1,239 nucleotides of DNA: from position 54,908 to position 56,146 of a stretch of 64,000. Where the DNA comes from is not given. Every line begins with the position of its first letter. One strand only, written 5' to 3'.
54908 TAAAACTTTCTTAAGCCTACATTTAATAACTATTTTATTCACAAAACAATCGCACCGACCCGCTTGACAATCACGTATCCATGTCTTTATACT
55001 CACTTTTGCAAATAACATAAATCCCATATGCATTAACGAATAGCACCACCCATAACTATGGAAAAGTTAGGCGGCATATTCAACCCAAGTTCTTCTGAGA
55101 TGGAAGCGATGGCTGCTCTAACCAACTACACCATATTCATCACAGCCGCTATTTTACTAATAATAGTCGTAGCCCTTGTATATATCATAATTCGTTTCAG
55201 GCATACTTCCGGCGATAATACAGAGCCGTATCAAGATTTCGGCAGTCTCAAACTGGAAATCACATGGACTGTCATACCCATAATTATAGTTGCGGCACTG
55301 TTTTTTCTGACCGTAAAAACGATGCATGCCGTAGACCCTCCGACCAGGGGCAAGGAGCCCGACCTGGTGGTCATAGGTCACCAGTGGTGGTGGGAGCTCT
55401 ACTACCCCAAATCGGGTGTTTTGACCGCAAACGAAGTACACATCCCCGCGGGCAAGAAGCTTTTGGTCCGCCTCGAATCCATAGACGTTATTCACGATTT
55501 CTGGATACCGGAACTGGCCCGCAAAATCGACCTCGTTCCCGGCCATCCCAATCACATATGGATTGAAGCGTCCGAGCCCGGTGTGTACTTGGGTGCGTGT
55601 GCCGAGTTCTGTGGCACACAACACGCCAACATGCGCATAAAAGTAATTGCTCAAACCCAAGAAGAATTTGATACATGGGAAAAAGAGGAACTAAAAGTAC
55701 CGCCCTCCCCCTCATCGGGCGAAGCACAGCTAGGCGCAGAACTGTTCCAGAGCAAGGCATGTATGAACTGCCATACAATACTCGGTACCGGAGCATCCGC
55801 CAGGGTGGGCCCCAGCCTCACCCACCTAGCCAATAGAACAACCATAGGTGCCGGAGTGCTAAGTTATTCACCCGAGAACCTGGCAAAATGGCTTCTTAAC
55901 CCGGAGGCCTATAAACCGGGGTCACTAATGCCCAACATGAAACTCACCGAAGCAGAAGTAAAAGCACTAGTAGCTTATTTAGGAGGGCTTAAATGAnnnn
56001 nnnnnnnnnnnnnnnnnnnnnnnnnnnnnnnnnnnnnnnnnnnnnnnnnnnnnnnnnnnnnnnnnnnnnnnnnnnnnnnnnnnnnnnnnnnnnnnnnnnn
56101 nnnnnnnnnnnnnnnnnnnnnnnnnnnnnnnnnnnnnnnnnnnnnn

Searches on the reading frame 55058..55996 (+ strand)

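Call 19: search_protein_families(library=pfam, proteins=[window:55058-55996:+], max_evalue=0.00001)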
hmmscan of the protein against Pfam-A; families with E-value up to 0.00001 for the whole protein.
window:55058-55996:+ (312 aa): 4 families
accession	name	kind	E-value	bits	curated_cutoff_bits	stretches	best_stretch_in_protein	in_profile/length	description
PF00116.26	COX2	-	2.8e-18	66.4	22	1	124-196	45-117/120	Cytochrome C oxidase subunit II, periplasmic domain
PF00034.26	Cytochrom_C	-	2.4e-12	48.4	21.3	1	224-311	2-89/90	Cytochrome c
PF02790.20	COX2_TM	-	8e-12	45.6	22.8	1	10-81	11-81/88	Cytochrome C oxidase subunit II, transmembrane domain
PF13442.11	Cytochrome_CBB3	-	5.1e-06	27.2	27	0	222-308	2-68/68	Cytochrome C oxidase, cbb3-type, subunit III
